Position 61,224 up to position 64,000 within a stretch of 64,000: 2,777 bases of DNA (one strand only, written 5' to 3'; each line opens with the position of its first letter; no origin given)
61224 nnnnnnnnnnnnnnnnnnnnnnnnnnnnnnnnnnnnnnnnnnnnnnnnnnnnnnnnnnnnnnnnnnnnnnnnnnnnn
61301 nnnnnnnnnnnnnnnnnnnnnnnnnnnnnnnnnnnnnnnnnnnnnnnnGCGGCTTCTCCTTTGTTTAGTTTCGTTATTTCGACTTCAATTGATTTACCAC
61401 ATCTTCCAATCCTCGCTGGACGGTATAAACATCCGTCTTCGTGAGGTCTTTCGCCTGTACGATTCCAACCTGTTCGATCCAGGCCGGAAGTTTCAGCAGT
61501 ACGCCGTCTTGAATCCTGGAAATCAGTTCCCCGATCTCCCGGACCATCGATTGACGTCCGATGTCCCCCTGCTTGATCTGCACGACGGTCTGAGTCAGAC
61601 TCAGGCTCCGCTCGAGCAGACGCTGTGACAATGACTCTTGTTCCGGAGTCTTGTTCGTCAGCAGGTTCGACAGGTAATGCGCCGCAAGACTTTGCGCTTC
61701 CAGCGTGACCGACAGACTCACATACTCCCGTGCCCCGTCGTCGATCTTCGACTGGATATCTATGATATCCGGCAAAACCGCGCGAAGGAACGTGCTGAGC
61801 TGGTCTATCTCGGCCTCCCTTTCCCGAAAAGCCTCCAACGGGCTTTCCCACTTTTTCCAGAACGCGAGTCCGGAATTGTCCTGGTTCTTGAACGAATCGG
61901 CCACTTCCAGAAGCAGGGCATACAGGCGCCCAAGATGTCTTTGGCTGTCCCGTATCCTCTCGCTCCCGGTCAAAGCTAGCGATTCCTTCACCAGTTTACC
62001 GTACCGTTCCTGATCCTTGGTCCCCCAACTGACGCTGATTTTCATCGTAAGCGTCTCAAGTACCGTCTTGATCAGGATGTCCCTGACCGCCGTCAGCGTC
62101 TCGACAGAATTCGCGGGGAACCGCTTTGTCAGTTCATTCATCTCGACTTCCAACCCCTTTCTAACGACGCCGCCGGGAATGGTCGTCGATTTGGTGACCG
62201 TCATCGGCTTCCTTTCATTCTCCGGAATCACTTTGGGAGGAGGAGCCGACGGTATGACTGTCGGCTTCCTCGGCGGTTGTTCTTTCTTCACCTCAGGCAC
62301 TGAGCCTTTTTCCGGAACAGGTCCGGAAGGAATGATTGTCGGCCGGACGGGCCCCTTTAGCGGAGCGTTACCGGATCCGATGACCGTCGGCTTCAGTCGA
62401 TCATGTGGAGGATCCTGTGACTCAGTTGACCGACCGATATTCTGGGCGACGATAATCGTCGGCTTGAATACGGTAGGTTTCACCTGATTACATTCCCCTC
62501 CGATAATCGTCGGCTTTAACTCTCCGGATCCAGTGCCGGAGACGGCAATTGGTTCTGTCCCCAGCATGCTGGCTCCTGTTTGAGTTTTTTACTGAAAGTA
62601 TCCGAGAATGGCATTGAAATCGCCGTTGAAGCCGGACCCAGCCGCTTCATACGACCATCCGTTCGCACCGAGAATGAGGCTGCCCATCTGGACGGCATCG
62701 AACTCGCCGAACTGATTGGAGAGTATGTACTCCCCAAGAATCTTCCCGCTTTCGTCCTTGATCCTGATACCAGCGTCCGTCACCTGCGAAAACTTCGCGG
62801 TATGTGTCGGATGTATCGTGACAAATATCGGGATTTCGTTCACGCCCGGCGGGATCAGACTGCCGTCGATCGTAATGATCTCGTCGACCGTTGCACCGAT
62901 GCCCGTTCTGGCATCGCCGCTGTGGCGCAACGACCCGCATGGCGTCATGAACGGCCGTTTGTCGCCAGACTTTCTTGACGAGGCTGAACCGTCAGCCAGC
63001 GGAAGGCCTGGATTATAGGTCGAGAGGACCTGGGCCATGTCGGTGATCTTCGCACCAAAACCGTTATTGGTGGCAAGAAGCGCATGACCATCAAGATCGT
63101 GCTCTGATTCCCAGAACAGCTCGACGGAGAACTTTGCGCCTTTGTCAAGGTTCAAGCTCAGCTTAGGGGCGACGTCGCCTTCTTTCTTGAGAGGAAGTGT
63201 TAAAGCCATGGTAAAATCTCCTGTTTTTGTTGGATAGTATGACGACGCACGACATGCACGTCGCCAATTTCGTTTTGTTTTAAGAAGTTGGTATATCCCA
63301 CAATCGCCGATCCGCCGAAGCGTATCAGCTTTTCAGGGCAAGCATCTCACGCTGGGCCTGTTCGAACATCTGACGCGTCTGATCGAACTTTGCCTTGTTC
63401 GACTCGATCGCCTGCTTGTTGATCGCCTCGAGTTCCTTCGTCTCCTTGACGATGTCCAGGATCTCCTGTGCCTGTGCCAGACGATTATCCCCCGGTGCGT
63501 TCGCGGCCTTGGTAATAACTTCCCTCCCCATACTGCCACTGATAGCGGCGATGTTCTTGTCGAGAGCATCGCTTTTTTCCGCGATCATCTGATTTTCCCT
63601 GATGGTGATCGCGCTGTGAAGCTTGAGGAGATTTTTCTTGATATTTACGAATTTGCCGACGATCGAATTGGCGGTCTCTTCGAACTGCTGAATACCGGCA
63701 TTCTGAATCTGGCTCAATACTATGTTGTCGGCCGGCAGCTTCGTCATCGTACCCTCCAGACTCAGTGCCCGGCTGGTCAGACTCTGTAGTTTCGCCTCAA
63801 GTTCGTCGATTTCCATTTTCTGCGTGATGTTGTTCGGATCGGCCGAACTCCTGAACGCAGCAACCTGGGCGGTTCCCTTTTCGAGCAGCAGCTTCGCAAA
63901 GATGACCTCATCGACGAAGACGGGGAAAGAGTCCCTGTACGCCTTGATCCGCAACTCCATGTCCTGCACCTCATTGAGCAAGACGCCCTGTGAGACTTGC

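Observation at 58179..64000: Ter-like stress module combining TerD, a TerF-type vWA, a KPT-repeat helical protein and a RavA-like AAA+/vWA pair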

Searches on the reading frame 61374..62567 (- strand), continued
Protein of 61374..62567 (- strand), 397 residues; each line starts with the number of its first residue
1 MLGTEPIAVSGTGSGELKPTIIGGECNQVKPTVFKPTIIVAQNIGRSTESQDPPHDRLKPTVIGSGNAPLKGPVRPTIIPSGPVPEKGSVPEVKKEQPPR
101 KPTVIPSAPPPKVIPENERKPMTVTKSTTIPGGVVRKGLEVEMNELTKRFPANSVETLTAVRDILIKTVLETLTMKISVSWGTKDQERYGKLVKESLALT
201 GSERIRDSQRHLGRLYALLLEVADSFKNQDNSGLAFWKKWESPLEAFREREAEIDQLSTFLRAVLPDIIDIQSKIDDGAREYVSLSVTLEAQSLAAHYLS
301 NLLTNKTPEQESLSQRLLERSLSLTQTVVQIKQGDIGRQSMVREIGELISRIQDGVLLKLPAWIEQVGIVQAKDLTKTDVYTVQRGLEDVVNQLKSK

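Call 89: search_protein_families(library=pfam, proteins=[P0082, P0103, P0129, P0153, P0159, P0124, P0137], max_evalue=0.001)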
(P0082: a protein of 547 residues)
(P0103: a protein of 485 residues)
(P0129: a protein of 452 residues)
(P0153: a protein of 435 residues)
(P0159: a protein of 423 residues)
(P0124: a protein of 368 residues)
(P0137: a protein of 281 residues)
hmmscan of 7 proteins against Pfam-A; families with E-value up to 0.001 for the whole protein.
P0082 (547 aa): 2 families
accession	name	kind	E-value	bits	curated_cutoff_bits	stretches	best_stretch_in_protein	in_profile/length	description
PF04332.21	DUF475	-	2.5e-33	116.6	27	1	47-152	1-105/293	Protein of unknown function (DUF475)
PF03741.22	TerC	-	1.4e-06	28.7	27.8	1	38-141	3-81/178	Integral membrane protein TerC family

P0103 (485 aa): 1 family
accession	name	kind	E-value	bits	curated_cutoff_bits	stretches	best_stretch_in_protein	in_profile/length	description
PF02342.23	TerD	-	4.8e-06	26.6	25.3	1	90-205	69-187/187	TerD domain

P0129 (452 aa): 1 family
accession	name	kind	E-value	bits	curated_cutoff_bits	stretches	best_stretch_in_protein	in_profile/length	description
PF05816.16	TelA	-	2.2e-05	24.1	30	0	212-348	6-143/332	Toxic anion resistance protein (TelA)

P0153 (435 aa): 1 family
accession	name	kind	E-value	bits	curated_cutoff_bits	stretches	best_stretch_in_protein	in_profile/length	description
PF05816.16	TelA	-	1e-05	25.2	30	1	204-339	14-149/332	Toxic anion resistance protein (TelA)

P0159 (423 aa): 0 families

P0124 (368 aa): 0 families

P0137 (281 aa): 0 families
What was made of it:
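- Family members occur fused to TerD (P0103) and to part of TerC (P0082) (call 89).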

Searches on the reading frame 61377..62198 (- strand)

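Call 12: search_protein_families(library=pfam, proteins=[window:61377-62198:-], max_evalue=1)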
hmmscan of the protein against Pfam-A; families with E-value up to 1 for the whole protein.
seq(274 aa): 1 family
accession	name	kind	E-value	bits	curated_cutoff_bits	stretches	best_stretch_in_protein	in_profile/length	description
PF10410.14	DnaB_bind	-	0.059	14.1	20.6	1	213-234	18-39/56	DnaB-helicase binding domain of primase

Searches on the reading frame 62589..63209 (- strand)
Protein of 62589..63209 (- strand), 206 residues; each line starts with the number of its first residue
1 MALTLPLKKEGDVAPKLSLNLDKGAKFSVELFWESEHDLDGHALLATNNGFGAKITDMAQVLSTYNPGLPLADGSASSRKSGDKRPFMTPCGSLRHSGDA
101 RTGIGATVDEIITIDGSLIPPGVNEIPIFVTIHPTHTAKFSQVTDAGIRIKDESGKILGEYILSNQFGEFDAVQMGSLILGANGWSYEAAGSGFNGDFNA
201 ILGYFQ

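Call 3: search_protein_families(library=pfam, proteins=[window:62589-63209:-], max_evalue=0.1)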
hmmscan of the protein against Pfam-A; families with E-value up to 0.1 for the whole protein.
window:62589-63209:- (206 aa): 1 family
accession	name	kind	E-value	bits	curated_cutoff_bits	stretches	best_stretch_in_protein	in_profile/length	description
PF02342.23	TerD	-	1.9e-19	70.3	25.3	1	89-203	68-185/187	TerD domain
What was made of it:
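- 62589..63209 (-): TerD-domain protein, 206 aa. The GDxRTG...DE motif lies at 62880-62918. Pfam PF02342 scores 70.3 bits (call 3).
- Checked: TerD, 62589-63209: Pfam TerD E=1.9e-19, 70.3 bits against a cut-off of 25.3 (call 3).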

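Call 4: search_protein_families(library=ncbifam, proteins=[window:62589-63209:-], max_evalue=0.1)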
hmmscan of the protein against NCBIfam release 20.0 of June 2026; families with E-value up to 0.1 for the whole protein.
window:62589-63209:- (206 aa): 0 families

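Call 5: search_protein_families(library=padloc, proteins=[window:62589-63209:-], max_evalue=0.1)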
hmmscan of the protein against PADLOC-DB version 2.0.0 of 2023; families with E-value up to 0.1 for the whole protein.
window:62589-63209:- (206 aa): 0 families

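Call 6: search_protein_families(library=phrogs, proteins=[window:62589-63209:-], max_evalue=0.01)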
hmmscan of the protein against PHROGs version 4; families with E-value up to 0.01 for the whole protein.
window:62589-63209:- (206 aa): 1 family
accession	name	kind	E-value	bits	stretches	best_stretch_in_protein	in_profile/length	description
phrog_5698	-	unknown function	1.5e-22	81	1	25-197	24-180/195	-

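Call 10: find_encoding_contigs(protein=window:62589-63209:-, flank=10000, max_places=6)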
Protein window:62589-63209:- (206 aa): 1 contig read that carries it; 1 place shown.
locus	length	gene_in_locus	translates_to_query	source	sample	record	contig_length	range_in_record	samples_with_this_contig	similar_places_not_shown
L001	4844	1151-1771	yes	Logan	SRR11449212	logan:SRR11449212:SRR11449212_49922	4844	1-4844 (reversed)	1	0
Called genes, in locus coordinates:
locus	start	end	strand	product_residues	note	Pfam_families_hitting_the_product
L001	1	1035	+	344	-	?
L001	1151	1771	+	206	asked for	PF02342:TerD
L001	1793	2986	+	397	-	-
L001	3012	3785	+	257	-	PF10138:vWA-TerF-like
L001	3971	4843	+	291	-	?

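Call 90: search_solved_structures(query=window:62589-63209:-, max_evalue=0.001, show_alignments=1)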
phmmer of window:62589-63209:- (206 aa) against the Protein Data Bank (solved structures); distinct sequences matched with E-value up to 0.001: 2.
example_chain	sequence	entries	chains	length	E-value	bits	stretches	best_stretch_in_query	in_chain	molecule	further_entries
2kxt_A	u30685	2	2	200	5e-10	42.8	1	90-201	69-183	Tellurite resistance protein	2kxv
3ibz_A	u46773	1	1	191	2.2e-09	40.7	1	88-200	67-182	Putative tellurium resistant like protein TerD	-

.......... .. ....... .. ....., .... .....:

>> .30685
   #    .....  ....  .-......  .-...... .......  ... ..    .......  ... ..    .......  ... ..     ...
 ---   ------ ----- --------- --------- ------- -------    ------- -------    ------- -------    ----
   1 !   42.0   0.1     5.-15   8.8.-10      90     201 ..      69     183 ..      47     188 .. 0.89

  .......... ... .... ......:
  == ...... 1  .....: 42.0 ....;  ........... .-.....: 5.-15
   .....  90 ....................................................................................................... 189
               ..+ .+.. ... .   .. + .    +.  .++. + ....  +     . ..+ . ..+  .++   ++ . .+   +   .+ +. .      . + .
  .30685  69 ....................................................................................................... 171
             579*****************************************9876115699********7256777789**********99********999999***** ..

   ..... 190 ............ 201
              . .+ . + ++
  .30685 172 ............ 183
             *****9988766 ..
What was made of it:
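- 62589..63209 (-): PDB 2KXT and 3IBZ TerD match at E 5e-10 and 2e-9 (call 90). phrog_5698 matches at E 1.5e-22 (call 6).
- On Ter (tellurite-resistance-type) stress cassette: TerD structures 2KXT and 3IBZ match at E 5e-10 and 2e-9 (call 90).
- Checked: Klebsiella TerD 2KXT matches at E=5e-10 (call 90).
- The window TerD has fewer acidic residues in the Ca-binding loop than 2KXT (call 90), so Ca2+ sensing is uncertain. TerD is a Ca2+-binding fold (2KXT match, call 90).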

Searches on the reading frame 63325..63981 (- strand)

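Call 3: search_protein_families(library=pfam, proteins=[window:63325-63981:-], max_evalue=0.1)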
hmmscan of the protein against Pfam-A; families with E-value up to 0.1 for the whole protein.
window:63325-63981:- (218 aa): 1 family
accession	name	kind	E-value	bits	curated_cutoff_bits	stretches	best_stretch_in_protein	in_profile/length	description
PF09317.16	ACDH_C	-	0.048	13.7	25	1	88-211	131-256/284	Acyl-CoA dehydrogenase, C-terminal, bacterial type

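Call 4: search_protein_families(library=ncbifam, proteins=[window:63325-63981:-], max_evalue=0.1)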
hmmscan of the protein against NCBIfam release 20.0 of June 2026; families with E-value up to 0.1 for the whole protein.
window:63325-63981:- (218 aa): 2 families
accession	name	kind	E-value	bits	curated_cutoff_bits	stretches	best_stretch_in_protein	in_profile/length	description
NF008078.0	PRK10816.1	equivalog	0.021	14.3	336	1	37-153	85-196/223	two-component system response regulator PhoP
NF001962.0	PRK00736.1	equivalog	0.065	13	72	0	57-78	35-56/69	hypothetical protein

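Call 5: search_protein_families(library=padloc, proteins=[window:63325-63981:-], max_evalue=0.1)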
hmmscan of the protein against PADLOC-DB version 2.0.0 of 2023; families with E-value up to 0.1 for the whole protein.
window:63325-63981:- (218 aa): 0 families

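Call 6: search_protein_families(library=phrogs, proteins=[window:63325-63981:-], max_evalue=0.01)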
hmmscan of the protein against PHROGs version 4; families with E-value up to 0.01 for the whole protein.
window:63325-63981:- (218 aa): 0 families
